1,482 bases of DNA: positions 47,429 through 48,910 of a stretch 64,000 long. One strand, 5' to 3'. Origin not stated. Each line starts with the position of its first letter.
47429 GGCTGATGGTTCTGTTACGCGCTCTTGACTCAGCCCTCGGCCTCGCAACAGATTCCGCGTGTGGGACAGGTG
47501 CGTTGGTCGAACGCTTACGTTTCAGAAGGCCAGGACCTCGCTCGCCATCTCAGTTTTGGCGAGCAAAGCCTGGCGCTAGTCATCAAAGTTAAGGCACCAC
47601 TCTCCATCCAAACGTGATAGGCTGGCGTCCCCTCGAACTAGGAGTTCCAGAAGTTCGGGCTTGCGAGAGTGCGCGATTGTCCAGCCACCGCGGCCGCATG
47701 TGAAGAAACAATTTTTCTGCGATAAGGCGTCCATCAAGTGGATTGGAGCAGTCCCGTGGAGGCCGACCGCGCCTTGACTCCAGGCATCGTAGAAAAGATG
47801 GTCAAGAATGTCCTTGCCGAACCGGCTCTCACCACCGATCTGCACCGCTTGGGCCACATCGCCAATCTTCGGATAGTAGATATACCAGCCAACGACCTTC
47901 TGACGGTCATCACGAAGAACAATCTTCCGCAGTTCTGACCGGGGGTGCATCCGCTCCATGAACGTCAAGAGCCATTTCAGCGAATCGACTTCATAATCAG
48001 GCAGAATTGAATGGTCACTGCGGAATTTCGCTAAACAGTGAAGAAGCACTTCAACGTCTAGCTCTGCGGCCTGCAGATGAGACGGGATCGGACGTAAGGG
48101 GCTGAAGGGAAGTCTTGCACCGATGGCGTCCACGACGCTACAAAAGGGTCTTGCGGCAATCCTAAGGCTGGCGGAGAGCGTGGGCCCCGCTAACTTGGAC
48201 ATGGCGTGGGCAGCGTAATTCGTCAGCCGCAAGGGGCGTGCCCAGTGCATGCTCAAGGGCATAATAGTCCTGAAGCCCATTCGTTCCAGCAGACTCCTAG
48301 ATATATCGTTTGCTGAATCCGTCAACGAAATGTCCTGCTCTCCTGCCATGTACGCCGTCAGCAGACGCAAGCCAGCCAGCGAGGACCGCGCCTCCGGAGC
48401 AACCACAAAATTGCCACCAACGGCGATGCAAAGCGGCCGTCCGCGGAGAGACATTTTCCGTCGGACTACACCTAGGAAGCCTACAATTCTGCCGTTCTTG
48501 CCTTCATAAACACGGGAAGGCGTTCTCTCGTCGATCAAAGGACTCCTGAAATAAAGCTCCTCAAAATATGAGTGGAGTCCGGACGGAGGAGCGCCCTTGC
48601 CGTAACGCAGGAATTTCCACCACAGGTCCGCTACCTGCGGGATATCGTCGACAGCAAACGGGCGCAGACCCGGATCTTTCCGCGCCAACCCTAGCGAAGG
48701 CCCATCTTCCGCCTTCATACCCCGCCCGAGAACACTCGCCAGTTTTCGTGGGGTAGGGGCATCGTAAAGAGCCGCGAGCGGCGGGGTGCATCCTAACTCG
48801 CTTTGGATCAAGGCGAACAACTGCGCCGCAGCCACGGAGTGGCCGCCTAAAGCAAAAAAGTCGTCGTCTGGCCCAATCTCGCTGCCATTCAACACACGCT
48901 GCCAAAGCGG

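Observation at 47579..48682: The terminal domain of the megasynthase is a paralogue of a stand-alone 444-aa protein 20 kb away (25976-27310): candidate acyltransferase-type off-loading domain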

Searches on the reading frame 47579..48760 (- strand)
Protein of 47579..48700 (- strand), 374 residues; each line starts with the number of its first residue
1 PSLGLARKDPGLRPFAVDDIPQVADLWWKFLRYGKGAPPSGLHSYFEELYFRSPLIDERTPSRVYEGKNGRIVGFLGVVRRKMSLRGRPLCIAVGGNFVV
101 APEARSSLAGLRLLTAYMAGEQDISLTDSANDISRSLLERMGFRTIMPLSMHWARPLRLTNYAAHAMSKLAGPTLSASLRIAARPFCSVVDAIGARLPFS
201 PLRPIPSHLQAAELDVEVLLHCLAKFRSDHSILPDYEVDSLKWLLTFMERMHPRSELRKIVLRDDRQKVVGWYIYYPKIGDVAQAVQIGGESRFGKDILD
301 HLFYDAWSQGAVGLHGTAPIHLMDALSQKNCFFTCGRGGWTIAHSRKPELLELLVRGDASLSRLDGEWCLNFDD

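Call 7: search_protein_families(library=ncbifam, proteins=[window:47579-48700:-], max_evalue=0.1)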
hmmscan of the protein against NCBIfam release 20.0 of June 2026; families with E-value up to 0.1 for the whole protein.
window:47579-48700:- (374 aa): 0 families

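Call 8: search_protein_families(library=pfam, proteins=[window:47579-48700:-], max_evalue=1)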
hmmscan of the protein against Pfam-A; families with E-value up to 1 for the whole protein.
window:47579-48700:- (374 aa): 3 families
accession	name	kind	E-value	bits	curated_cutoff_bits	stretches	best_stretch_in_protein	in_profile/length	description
PF13508.13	Acetyltransf_7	-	0.0014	19.4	27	1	68-144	10-83/84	Acetyltransferase (GNAT) domain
PF00583.31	Acetyltransf_1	-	0.0072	17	20.7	1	52-143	27-116/116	Acetyltransferase (GNAT) family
PF13527.13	Acetyltransf_9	-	0.089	13.2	25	1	17-106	7-86/127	Acetyltransferase (GNAT) domain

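Call 9: find_homologous_proteins(query=window:47579-48700:-)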
Query window:47579-48700:- (374 aa): 579 proteins with E <= 0.001 among 7499 candidates; the best 120 are listed.
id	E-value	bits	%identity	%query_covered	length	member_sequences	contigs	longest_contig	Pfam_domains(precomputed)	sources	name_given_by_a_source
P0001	2.6e-175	601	71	97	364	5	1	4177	-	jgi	jgi:hypothetical protein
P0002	9.4e-171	586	68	97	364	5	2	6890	-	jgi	-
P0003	2.4e-166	572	69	94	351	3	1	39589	-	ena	-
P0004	3.0e-166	571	70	94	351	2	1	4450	-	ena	-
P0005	2.9e-163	562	67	97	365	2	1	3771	-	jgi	jgi:hypothetical protein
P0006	1.1e-162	560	65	97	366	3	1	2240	-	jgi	jgi:hypothetical protein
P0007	3.4e-161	555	66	97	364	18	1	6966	-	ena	-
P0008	3.2e-160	552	66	97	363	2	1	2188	-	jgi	-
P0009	1.8e-158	546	68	97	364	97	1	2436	-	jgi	jgi:hypothetical protein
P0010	3.0e-158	545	65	97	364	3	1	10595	-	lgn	-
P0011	6.7e-158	544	64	97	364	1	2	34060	-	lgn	-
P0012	9.3e-158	544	67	97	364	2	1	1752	-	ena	-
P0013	1.1e-157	543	65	99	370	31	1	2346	-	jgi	jgi:hypothetical protein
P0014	1.6e-157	543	66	97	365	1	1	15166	-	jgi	jgi:hypothetical protein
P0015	3.6e-157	542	65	99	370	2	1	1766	-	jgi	-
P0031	1.7e-152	526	67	91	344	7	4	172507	-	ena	-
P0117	3.3e-131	456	55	97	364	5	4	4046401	-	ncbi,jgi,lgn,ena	jgi:hypothetical protein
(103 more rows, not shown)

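Call 12: find_encoding_contigs(protein=P0003, flank=10000, max_places=3)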
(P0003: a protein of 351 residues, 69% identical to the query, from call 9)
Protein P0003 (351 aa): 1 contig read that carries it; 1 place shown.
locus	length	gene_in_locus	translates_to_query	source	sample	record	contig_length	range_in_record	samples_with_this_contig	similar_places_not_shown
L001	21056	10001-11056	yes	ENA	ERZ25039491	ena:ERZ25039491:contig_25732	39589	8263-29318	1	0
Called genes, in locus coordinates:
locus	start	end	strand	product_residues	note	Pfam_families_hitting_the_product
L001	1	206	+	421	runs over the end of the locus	PF13439:Glyco_transf_4, PF13579:Glyco_trans_4_4, PF00534:Glycos_transf_1, PF13692:Glyco_trans_1_4, PF13524:Glyco_trans_1_2 (weak)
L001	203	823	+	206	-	PF25084:LbH_EIF2B (weak), PF25087:GMPPB_C (faint), PF00132:Hexapep, PF14602:Hexapep_2 (faint), PF00132:Hexapep (weak)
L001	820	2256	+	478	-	PF01554:MatE (faint), PF01943:Polysacc_synt, PF13440:Polysacc_synt_3, PF03023:MurJ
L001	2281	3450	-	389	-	PF14294:DUF4372, PF01609:DDE_Tnp_1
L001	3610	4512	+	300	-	PF13489:Methyltransf_23, PF08241:Methyltransf_11, PF08242:Methyltransf_12, PF13649:Methyltransf_25, PF01209:Ubie_methyltran (weak), PF13847:Methyltransf_31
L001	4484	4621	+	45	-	-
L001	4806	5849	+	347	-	PF01522:Polysacc_deac_1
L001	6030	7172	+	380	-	PF00685:Sulfotransfer_1 (weak), PF13469:Sulfotransfer_3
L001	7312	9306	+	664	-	PF13480:Acetyltransf_6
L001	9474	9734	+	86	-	PF00550:PP-binding (faint)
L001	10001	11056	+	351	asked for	-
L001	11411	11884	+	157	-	PF01609:DDE_Tnp_1, PF13701:DDE_Tnp_1_4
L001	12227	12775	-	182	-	-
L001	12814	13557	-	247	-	PF01695:IstB_IS21, PF00308:Bac_DnaA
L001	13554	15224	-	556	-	PF00665:rve (weak), PF22483:Mu-transpos_C_2 (weak)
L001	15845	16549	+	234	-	PF08123:DOT1, PF02390:Methyltransf_4 (faint), PF08241:Methyltransf_11 (weak), PF13649:Methyltransf_25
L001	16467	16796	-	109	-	-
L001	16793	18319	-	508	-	PF20254:DMFA2_C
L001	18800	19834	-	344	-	PF00535:Glycos_transf_2, PF13632:Glyco_trans_2_3 (faint)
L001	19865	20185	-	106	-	-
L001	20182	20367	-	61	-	-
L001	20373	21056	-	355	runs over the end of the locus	PF02350:Epimerase_2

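Call 13: find_encoding_contigs(protein=P0117, flank=10000, max_places=3)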
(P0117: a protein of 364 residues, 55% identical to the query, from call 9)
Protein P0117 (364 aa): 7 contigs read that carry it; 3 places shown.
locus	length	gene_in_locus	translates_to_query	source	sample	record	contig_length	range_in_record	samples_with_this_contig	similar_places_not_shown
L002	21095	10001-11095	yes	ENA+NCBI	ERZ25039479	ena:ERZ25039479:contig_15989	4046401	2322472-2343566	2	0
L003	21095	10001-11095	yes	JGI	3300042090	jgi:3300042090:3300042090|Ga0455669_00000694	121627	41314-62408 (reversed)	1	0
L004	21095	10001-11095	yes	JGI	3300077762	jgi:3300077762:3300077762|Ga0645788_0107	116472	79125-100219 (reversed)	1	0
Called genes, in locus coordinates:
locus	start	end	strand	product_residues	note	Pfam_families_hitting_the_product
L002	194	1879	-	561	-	PF01833:TIG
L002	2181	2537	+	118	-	-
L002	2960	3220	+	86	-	PF00550:PP-binding (weak)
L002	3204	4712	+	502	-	PF00501:AMP-binding, PF13193:AMP-binding_C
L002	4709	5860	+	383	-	PF04443:LuxE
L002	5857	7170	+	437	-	PF05893:LuxC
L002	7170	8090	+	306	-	PF13489:Methyltransf_23, PF05175:MTS (weak), PF13649:Methyltransf_25 (weak), PF08241:Methyltransf_11 (faint), PF08242:Methyltransf_12 (weak)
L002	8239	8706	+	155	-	PF07977:FabA, PF22818:ApeI-like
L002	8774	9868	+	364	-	-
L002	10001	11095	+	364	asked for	-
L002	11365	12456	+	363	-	-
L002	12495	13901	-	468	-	PF00668:Condensation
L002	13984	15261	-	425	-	PF00067:p450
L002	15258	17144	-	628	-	PF00501:AMP-binding, PF13193:AMP-binding_C, PF00550:PP-binding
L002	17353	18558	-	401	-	-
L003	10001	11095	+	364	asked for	-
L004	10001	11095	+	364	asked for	-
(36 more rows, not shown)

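Call 28: search_solved_structures(query=A2, max_evalue=10)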
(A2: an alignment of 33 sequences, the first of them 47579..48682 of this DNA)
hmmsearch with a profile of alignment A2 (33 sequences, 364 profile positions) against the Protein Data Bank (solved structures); distinct sequences matched with E-value up to 10: 7.
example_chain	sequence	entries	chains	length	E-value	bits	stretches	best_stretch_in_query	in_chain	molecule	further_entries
6vr2_A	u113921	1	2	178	0.018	17.2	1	57-134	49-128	Aminoglycoside 2'-N-acetyltransferase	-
6vou_A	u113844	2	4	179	0.018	17.2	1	57-134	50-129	Aminoglycoside 2'-N-acetyltransferase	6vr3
6vta_A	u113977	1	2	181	0.019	17.2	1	57-134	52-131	Aminoglycoside 2'-N-acetyltransferase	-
7jzs_A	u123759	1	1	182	0.019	17.2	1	57-134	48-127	Aminoglycoside 2'-N-acetyltransferase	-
5us1_A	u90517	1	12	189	0.021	17.1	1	57-134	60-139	Aminoglycoside 2'-N-acetyltransferase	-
7y4l_KA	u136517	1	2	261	1.2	11.2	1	84-129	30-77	CaRSPs1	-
7ezx_E5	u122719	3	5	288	1.5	11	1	84-129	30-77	CaRSPs1 | CaRSP1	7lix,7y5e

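Call 30: find_encoding_contigs(protein=P0011, flank=10000, max_places=2)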
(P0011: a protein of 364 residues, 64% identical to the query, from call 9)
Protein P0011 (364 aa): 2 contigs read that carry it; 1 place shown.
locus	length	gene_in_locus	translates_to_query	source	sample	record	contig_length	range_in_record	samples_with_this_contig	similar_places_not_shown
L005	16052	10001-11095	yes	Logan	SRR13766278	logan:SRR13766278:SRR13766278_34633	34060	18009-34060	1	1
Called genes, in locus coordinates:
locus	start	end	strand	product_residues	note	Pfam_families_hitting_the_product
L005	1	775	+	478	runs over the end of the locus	PF01943:Polysacc_synt, PF13440:Polysacc_synt_3, PF03023:MurJ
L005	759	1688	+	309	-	PF13489:Methyltransf_23, PF08241:Methyltransf_11, PF08242:Methyltransf_12, PF13847:Methyltransf_31, PF13649:Methyltransf_25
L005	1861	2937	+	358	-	PF01522:Polysacc_deac_1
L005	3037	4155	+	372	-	PF00685:Sulfotransfer_1 (faint), PF13469:Sulfotransfer_3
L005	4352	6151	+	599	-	PF13480:Acetyltransf_6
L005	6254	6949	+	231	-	-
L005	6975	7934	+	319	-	-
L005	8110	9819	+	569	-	PF01833:TIG (weak)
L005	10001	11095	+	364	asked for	-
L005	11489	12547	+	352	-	PF00535:Glycos_transf_2, PF13641:Glyco_tranf_2_3 (weak), PF13632:Glyco_trans_2_3 (weak)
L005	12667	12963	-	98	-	-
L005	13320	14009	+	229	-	PF08123:DOT1, PF13649:Methyltransf_25 (weak), PF08241:Methyltransf_11 (weak)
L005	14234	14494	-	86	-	-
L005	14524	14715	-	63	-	-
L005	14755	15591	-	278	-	PF14099:Polysacc_lyase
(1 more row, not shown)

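Call 31: find_encoding_contigs(protein=P0031, flank=10000, max_places=2)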
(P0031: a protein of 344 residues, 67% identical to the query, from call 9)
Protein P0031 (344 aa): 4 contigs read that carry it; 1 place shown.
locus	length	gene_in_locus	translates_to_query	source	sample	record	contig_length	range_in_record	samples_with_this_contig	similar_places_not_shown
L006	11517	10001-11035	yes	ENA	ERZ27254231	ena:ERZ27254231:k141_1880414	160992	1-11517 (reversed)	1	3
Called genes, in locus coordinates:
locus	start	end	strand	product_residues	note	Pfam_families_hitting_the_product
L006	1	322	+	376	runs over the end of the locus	PF00685:Sulfotransfer_1 (faint), PF13469:Sulfotransfer_3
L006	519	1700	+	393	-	PF13439:Glyco_transf_4, PF13579:Glyco_trans_4_4 (weak), PF00534:Glycos_transf_1, PF13692:Glyco_trans_1_4, PF13524:Glyco_trans_1_2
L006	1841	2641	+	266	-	PF03808:Glyco_tran_WecG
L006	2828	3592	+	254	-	PF01522:Polysacc_deac_1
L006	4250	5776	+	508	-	PF16640:Big_3_5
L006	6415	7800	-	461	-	-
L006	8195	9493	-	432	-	-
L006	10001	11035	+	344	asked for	-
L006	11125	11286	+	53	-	-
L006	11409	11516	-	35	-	?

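Call 32: search_protein_representatives(alignment_id=A1)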
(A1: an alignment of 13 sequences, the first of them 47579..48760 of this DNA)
Query: 13 sequences, 365 profile positions. Proteins with E-value up to 0.001 (for the whole library): 2091; up to 1e-10: 1685; up to 1e-30: 923. The best 150 are listed.
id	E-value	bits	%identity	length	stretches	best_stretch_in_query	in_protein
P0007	5.9e-203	690.1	-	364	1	2-365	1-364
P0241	6.1e-172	588.0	-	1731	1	3-365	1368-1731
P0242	4.5e-152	522.7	-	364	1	2-364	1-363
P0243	2.2e-123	428.2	-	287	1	2-263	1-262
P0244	6.9e-123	426.6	-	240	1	131-364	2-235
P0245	2.4e-118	411.7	-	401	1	3-364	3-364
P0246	7.6e-115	400.2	-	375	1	3-363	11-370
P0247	6.8e-104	364.1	-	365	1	3-363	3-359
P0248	2.5e-103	362.3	-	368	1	3-364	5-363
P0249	9.1e-103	360.4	-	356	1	3-361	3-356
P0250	1.0e-98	347.1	-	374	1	3-363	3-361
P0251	6.6e-98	344.4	-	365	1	3-358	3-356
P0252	2.5e-97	342.5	-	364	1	2-365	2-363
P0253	1.7e-96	339.8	-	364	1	3-363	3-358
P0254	1.8e-96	339.7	-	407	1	3-364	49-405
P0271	2.8e-87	309.5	-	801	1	3-362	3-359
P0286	7.1e-84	298.3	-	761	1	3-364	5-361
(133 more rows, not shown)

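Call 37: find_related_loci(query=A2, collection=genome_contigs, flank=10000)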
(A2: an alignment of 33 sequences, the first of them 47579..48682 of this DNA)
Query A2 (368 aa) in genome_contigs; peptide patterns used: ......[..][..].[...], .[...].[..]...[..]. (x = any residue, [..] = any of these).
103 stretches matched a pattern; 67 encode a relative of the query (tblastn E <= 1e-3); 61 distinct loci.
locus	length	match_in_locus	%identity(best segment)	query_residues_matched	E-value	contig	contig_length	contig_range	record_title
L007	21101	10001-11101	69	1-368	9e-176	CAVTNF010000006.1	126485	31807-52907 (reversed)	MAG: uncultured Acidobacteriaceae bacterium isolate MFD02248.bin.1.147 genome assembly, contig: contig_36597, whole geno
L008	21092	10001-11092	67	2-366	4e-164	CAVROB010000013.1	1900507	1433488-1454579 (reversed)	MAG: uncultured Acidobacteriota bacterium isolate MFD03399.bin.1.45 genome assembly, contig: contig_3979, whole genome s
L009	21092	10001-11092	67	2-366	2e-161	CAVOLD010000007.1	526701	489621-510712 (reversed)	MAG: uncultured Acidobacteriota bacterium isolate MFD10071.bin.1.71 genome assembly, contig: contig_41580, whole genome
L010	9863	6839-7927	65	6-368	6e-159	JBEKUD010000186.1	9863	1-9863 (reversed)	MAG: Candidatus Sulfotelmatobacter sp. isolate SPRUCE 573 SPRUCE_573_186, whole genome shotgun sequence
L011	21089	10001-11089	62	5-368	2e-156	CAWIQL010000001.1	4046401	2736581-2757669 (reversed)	MAG: uncultured Acidobacteriota bacterium isolate MFD01689.bin.1.32 genome assembly, contig: contig_15989, whole genome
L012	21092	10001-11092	64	2-366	2e-155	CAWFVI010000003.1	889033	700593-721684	MAG: uncultured Acidobacteriota bacterium isolate MFD05377.bin.1.8 genome assembly, contig: contig_24772, whole genome s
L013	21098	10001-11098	62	1-368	5e-151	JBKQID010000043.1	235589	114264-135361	MAG: Candidatus Sulfotelmatobacter sp. isolate BAr1A1B1C__bin_42 BAr1A1B1C_000000275596, whole genome shotgun sequence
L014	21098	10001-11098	61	3-368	6e-143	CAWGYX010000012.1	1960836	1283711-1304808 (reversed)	MAG: uncultured Acidobacteriota bacterium isolate MFD02248.bin.1.193 genome assembly, contig: contig_5074, whole genome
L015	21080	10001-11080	60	6-366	7e-143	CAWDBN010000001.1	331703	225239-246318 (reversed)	MAG: uncultured Acidobacteriaceae bacterium isolate MFD01716.bin.1.159 genome assembly, contig: contig_12145, whole geno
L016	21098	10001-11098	59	1-368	6e-142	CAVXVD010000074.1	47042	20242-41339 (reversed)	MAG: uncultured Acidobacteriota bacterium isolate MFD04752.bin.2.97 genome assembly, contig: contig_186515, whole genome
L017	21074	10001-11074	59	7-365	4e-142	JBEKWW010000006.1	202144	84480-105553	MAG: Candidatus Sulfotelmatobacter sp. isolate SPRUCE 637 SPRUCE_637_6, whole genome shotgun sequence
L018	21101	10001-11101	60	2-368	1e-141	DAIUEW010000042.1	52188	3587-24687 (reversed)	MAG TPA_asm: Candidatus Sulfotelmatobacter sp. isolate CTOTU28689 NODE_247_length_52188_cov_14.766405, whole genome shot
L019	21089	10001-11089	58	5-368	8e-141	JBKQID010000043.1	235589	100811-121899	MAG: Candidatus Sulfotelmatobacter sp. isolate BAr1A1B1C__bin_42 BAr1A1B1C_000000275596, whole genome shotgun sequence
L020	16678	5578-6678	58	1-368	2e-147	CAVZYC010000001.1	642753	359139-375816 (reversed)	MAG: Candidatus Acidoferrales bacterium isolate MFD01828.bin.1.81 genome assembly, contig: contig_19361, whole genome sh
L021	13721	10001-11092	59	1-366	4e-140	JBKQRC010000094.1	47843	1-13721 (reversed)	MAG: Candidatus Sulfotelmatobacter sp. isolate MGr2D2E2F__bin_30 MGr2D2E2F_000000194428, whole genome shotgun sequence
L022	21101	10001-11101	59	2-368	9e-141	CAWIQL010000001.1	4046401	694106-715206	MAG: uncultured Acidobacteriota bacterium isolate MFD01689.bin.1.32 genome assembly, contig: contig_15989, whole genome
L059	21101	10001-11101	60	2-368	1e-142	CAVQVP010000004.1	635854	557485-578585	MAG: uncultured Acidobacteriota bacterium isolate MFD10071.bin.1.72 genome assembly, contig: contig_37991, whole genome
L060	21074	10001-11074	38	6-367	7e-75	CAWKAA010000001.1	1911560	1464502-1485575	MAG: Terriglobia bacterium isolate MFD03346.bin.2.6 genome assembly, contig: contig_1120, whole genome shotgun sequence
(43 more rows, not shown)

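Call 40: predict_structure(alignment_id=A2)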
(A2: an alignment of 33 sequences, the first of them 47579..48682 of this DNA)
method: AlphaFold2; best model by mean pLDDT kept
length: 368 residues; sequences in the alignment: 33
mean_pLDDT: 86.9   pTM: 0.86
mean pLDDT of the five models: 86.9, 86.5, 85.0, 83.9, 82.8
residues with pLDDT >= 90: 176; 70-90: 170; 50-70: 20; < 50: 2
segments of 3 or more residues with pLDDT < 50: none
pLDDT, mean of each block of 10 residues (from residue 1): 81 96 88 90 90 91 93 89 89 87 90 91 85 92 88 87 74 79 81 73 94 90 83 89 82 96 95 90 91 95 92 85 84 84 93 76 58
secondary structure, 60 per line:
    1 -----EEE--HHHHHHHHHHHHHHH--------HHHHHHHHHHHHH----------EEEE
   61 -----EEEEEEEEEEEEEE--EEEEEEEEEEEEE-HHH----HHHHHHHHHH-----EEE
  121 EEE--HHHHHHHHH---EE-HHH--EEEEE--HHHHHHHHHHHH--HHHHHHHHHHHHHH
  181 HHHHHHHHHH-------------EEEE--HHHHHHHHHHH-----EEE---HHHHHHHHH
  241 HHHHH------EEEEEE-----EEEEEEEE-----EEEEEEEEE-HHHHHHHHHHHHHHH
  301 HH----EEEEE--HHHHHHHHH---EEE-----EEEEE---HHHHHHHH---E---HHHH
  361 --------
elements in order: E6-8 H11-25 H34-46 E57-60 E66-79 E82-94 H103-112 E118-123 H126-134 E146-150 H153-164 H167-190 E204-207 H210-220 E226-228 H232-245 E252-257 E263-270 E276-284 H286-302 E307-311 H314-322 E326-328 E334-338 H342-349 H357-360

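Call 44: fold_search(model_id=the predicted structure, library=pdb)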
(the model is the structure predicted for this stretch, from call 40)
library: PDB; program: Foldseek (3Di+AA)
matches with E <= 10: 780; with E <= 0.001: 270
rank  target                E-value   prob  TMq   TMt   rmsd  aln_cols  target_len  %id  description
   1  1nmt_C                5.6e-14  1.00  0.55  0.53   6.7       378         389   12  N-MYRISTOYL TRANSFERASE FROM CANDIDA ALBICANS AT 2.45 A (released 1999-01-13)
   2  1nmt_A                5.9e-14  1.00  0.55  0.52   6.9       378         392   12  N-MYRISTOYL TRANSFERASE FROM CANDIDA ALBICANS AT 2.45 A (released 1999-01-13)
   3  1iyl_A                6.7e-14  1.00  0.58  0.56   6.6       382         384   12  Crystal Structure of Candida albicans N-myristoyltransferase with Non-peptidic Inhibitor (released 2002-12-30)
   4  6ehj_B                1.1e-13  1.00  0.54  0.53   6.8       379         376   12  Human N-myristoyltransferase (NMT1) with Myristoyl-CoA and peptide bound (released 2019-03-27)
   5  4cax                  1.2e-13  1.00  0.55  0.53   7.3       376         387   11  Crystal structure of Aspergillus fumigatus N-myristoyl transferase in complex with myristoyl CoA and a pyrazole sulphona (released 2014-09-17)
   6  4uwi                  1.4e-13  1.00  0.56  0.53   6.9       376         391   12  Crystal structure of Aspergillus fumigatus N-myristoyl transferase in complex with myristoyl CoA and a pyrazole sulphona (released 2014-12-03)
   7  6pav_B                1.5e-13  1.00  0.55  0.54   7.3       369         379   11  Structure of Human NMT1 with products CoA and myristoyl-lysine peptide with acetylated N-terminus (released 2020-03-11)
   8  1iyl_C                1.6e-13  1.00  0.57  0.56   6.7       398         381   12  Crystal Structure of Candida albicans N-myristoyltransferase with Non-peptidic Inhibitor (released 2002-12-30)
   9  6sk8_A                1.7e-13  1.00  0.53  0.51   7.3       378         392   11  DeltaC3 C-terminal truncation of HsNMT1 in complex with MyrCoA and GDCFSKPR substrates (released 2020-03-18)
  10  3iu1_B                1.7e-13  1.00  0.54  0.52   7.2       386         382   11  Crystal Structure of human type-I N-myristoyltransferase with bound myristoyl-CoA (released 2009-09-15)
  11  5uut_A                1.9e-13  1.00  0.55  0.55   6.5       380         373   11  N-myristoyltransferase 1 (NMT) bound to myristoyl-CoA (released 2018-01-17)
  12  6ehj_A                1.9e-13  1.00  0.55  0.54   6.6       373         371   11  Human N-myristoyltransferase (NMT1) with Myristoyl-CoA and peptide bound (released 2019-03-27)
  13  6sjz_B                1.9e-13  1.00  0.53  0.51   7.1       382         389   11  HsNMT1 in complex with both MyrCoA and Acetylated-GNCFSKPR substrates (released 2020-03-18)
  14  5npq_A                2.0e-13  1.00  0.54  0.56   6.6       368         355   12  Human N-myristoyltransferase 1 (MNT1) with Myristoyl-CoA analogue X10 bound (released 2018-05-30)
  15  2p6e_C                2.0e-13  1.00  0.54  0.46   6.8       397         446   10  Crystal structures of Saccharomyces cerevisiae N-myristoyltransferase with bound myristoyl-CoA (released 2007-06-12)
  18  3n7z_A                2.9e-13  1.00  0.57  0.55   4.8       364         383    9  Crystal structure of acetyltransferase from Bacillus anthracis (released 2010-06-16)
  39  2hv2_C                6.0e-13  1.00  0.56  0.53   5.3       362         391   10  Crystal Structure of Conserved Protein of Unknown Function from Enterococcus faecalis V583 at 2.4 A Resolution, Probab (released 2006-08-29)
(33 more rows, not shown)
